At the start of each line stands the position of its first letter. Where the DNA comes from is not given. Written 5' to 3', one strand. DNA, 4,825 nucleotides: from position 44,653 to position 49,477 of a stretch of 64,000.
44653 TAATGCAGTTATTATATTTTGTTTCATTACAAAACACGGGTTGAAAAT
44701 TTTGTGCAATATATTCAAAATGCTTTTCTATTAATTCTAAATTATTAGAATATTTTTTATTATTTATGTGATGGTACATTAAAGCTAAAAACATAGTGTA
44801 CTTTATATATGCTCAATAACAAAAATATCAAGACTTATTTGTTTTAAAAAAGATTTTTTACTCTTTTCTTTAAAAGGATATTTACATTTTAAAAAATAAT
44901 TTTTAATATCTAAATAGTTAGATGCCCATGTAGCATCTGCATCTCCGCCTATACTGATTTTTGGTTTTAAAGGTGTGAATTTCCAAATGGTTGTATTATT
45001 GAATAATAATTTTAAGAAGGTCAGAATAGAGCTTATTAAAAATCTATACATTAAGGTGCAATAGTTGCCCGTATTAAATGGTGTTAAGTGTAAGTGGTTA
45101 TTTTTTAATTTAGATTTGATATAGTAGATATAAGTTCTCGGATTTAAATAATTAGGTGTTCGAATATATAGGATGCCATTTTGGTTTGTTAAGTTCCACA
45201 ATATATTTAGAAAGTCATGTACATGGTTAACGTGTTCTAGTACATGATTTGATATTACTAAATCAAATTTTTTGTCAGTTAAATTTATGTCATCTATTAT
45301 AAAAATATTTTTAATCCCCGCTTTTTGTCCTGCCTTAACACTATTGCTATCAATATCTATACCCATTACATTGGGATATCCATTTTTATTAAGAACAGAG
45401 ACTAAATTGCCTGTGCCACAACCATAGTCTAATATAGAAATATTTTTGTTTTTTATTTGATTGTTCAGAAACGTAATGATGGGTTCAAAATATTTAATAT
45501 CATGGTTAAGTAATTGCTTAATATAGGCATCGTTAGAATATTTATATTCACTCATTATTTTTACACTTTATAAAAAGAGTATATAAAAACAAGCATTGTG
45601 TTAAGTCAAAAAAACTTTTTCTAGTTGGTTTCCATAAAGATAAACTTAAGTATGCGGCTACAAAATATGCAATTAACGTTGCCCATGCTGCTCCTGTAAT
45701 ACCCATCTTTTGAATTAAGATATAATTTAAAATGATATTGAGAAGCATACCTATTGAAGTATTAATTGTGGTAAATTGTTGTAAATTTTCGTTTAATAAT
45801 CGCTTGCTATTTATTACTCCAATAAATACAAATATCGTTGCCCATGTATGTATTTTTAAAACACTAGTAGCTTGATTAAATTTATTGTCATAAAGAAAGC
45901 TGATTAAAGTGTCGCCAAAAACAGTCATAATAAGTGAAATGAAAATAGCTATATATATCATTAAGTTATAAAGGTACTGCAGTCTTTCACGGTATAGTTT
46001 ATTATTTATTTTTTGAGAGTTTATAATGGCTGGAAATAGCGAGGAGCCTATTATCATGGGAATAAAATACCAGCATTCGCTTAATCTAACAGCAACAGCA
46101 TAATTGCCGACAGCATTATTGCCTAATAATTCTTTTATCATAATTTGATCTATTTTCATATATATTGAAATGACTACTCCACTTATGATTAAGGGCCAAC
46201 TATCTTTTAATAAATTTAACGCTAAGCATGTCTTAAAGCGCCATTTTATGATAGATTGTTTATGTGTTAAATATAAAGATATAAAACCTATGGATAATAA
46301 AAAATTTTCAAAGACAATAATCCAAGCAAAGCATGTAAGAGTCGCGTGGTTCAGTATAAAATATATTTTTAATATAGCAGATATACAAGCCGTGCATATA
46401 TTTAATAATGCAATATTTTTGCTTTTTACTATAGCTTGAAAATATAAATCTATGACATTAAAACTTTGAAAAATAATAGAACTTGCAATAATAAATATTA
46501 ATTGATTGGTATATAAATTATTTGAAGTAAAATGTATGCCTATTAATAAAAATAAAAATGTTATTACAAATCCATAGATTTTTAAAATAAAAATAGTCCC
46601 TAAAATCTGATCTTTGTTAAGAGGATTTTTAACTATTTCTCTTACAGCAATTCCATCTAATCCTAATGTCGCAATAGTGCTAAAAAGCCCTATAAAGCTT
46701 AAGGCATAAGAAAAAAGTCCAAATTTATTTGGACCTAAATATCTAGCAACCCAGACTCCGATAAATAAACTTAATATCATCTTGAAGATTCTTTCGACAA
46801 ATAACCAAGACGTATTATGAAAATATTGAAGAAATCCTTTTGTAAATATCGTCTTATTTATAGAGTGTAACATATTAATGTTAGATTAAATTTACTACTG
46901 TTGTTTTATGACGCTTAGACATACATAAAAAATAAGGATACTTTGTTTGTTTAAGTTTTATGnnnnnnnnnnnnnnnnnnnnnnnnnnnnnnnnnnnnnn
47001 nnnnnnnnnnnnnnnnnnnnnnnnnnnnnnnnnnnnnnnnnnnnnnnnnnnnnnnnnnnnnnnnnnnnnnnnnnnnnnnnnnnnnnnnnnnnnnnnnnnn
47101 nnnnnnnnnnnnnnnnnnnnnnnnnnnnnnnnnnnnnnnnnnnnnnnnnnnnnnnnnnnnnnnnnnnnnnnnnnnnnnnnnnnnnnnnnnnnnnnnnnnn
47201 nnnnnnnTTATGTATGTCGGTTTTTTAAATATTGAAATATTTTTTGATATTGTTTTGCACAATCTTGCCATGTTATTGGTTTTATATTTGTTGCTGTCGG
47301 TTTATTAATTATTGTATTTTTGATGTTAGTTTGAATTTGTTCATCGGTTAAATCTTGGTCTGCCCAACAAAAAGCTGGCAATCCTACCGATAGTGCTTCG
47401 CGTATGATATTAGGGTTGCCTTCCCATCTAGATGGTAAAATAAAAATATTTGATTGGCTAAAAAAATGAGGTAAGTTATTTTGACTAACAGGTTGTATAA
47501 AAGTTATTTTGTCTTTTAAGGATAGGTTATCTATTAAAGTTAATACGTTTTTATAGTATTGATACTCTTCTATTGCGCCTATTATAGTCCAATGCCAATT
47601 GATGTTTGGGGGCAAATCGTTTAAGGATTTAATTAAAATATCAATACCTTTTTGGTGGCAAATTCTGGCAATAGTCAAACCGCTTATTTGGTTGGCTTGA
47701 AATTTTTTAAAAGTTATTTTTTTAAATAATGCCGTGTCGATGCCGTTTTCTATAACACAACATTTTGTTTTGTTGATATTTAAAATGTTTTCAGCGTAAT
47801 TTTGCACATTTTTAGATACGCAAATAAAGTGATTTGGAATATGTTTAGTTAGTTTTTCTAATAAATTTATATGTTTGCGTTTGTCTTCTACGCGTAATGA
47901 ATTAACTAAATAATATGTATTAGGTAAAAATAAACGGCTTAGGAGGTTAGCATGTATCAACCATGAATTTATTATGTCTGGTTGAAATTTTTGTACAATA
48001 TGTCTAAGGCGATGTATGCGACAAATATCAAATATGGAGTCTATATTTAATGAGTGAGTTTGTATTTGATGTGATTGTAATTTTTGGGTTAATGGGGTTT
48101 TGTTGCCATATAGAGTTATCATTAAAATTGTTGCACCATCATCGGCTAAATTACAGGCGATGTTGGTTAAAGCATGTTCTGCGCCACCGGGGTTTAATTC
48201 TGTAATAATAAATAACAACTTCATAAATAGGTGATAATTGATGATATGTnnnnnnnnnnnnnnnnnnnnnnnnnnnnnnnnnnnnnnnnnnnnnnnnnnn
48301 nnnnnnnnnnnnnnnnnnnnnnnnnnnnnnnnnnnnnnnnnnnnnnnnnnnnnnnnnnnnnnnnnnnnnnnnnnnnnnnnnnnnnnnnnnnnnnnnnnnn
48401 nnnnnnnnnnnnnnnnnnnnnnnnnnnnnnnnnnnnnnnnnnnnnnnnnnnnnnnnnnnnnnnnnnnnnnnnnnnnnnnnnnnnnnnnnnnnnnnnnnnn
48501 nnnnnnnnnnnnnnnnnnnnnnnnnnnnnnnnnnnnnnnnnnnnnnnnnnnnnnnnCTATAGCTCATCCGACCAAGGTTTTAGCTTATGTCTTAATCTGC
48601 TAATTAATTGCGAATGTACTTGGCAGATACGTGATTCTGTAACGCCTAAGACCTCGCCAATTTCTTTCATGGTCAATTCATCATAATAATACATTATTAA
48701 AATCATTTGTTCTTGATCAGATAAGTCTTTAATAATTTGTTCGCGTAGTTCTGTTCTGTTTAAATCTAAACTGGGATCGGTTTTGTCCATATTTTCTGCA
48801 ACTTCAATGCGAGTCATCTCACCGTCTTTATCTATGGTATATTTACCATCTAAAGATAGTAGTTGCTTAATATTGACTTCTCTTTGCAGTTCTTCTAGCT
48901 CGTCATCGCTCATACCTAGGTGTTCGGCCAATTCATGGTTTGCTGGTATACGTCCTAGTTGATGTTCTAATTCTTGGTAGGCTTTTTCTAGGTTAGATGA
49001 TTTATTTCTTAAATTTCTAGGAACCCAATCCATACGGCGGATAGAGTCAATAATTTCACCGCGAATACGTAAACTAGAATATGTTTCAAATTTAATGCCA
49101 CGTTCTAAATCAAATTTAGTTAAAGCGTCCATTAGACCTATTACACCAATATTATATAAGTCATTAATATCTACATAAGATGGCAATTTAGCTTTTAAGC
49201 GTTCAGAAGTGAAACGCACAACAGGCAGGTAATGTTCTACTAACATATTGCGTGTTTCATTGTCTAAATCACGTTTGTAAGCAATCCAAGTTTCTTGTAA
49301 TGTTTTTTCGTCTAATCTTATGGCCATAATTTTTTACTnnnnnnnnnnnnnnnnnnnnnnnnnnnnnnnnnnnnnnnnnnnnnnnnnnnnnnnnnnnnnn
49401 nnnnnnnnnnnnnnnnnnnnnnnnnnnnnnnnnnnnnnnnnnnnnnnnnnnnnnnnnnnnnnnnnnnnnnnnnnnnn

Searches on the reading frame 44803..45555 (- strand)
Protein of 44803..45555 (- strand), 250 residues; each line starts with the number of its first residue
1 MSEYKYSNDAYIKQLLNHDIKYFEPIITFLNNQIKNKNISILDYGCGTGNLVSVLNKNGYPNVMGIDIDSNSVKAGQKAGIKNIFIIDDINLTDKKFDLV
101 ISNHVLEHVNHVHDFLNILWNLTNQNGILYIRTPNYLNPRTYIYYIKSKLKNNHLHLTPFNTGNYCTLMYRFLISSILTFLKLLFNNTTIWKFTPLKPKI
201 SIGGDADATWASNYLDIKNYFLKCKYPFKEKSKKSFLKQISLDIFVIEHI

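Call 15: search_protein_families(library=pfam, proteins=[window:44803-45555:-], max_evalue=0.00001)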
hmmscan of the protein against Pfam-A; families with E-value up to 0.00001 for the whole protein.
window:44803-45555:- (250 aa): 7 families
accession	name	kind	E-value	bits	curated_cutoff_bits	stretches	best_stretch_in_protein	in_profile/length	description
PF13489.12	Methyltransf_23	-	7.1e-19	68.6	27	1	33-136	18-121/164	Methyltransferase domain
PF13847.12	Methyltransf_31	-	6e-16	58.9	27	1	36-138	2-114/145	Methyltransferase domain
PF08241.18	Methyltransf_11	-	2e-15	57.6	21.2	1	42-131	1-95/95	Methyltransferase domain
PF08242.18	Methyltransf_12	-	6.9e-12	46.4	30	1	42-129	1-98/98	Methyltransferase domain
PF13649.12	Methyltransf_25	-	2.2e-10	41.5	27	1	41-127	1-97/97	Methyltransferase domain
PF06325.19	PrmA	-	5.7e-07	29.8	22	1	28-127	153-254/296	Ribosomal protein L11 methyltransferase (PrmA)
PF07021.18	MetW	-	1.6e-06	28.3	21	1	39-166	15-146/193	Methionine biosynthesis protein MetW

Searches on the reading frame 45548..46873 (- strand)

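Call 15: search_protein_families(library=pfam, proteins=[window:45548-46873:-], max_evalue=0.00001)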
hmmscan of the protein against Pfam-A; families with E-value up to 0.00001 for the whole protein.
window:45548-46873:- (441 aa): 3 families
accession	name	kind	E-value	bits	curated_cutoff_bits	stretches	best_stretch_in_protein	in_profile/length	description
PF01943.22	Polysacc_synt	-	6.1e-29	101.7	28.2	1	19-284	3-271/274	Polysaccharide biosynthesis protein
PF13440.11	Polysacc_synt_3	-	6.5e-18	65.4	23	1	42-335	2-291/293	Polysaccharide biosynthesis protein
PF01554.23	MatE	-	1.1e-10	41.8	24.9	1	227-385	1-161/161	MatE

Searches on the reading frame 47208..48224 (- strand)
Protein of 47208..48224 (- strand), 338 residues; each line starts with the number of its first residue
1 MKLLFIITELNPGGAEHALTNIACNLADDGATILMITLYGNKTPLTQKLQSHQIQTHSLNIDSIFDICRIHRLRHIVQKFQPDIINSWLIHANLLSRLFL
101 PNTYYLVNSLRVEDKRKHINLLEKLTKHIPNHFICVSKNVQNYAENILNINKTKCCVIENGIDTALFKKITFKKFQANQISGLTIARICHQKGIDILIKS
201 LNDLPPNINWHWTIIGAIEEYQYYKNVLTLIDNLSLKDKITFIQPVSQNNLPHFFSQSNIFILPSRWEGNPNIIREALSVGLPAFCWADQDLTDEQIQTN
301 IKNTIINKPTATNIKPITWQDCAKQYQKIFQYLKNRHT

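Call 15: search_protein_families(library=pfam, proteins=[window:47208-48224:-], max_evalue=0.00001)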
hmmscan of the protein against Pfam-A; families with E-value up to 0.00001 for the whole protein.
window:47208-48224:- (338 aa): 3 families
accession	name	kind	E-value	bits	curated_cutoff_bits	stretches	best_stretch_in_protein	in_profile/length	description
PF00534.26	Glycos_transf_1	-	3e-20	72.9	26.4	1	180-311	16-145/172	Glycosyl transferases group 1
PF13692.12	Glyco_trans_1_4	-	5.3e-14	53.1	27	1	183-285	5-104/142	Glycosyl transferases group 1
PF13439.12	Glyco_transf_4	-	1.1e-12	48.8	28.5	1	12-165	1-169/170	Glycosyltransferase Family 4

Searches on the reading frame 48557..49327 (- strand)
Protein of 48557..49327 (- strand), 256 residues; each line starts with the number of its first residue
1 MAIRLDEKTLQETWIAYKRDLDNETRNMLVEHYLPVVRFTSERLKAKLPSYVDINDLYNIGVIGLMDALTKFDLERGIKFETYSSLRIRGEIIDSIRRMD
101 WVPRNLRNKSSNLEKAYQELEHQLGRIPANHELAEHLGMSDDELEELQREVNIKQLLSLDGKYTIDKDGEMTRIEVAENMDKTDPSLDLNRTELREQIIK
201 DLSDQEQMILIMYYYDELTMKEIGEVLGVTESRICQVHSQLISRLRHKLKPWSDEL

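Call 15: search_protein_families(library=pfam, proteins=[window:48557-49327:-], max_evalue=0.00001)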
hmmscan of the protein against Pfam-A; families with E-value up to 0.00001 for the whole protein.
window:48557-49327:- (256 aa): 4 families
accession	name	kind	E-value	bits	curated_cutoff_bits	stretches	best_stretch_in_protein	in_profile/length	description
PF04545.22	Sigma70_r4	-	2e-15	56.5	24.1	1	199-247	2-50/50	Sigma-70, region 4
PF04542.20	Sigma70_r2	-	3.5e-13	49.6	24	1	29-101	1-70/71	Sigma-70 region 2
PF04539.22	Sigma70_r3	-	2.8e-09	37.4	25.3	1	112-171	5-62/78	Sigma-70 region 3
PF08281.18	Sigma70_r4_2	-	1.7e-07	31.2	25.7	1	197-232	6-41/54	Sigma-70, region 4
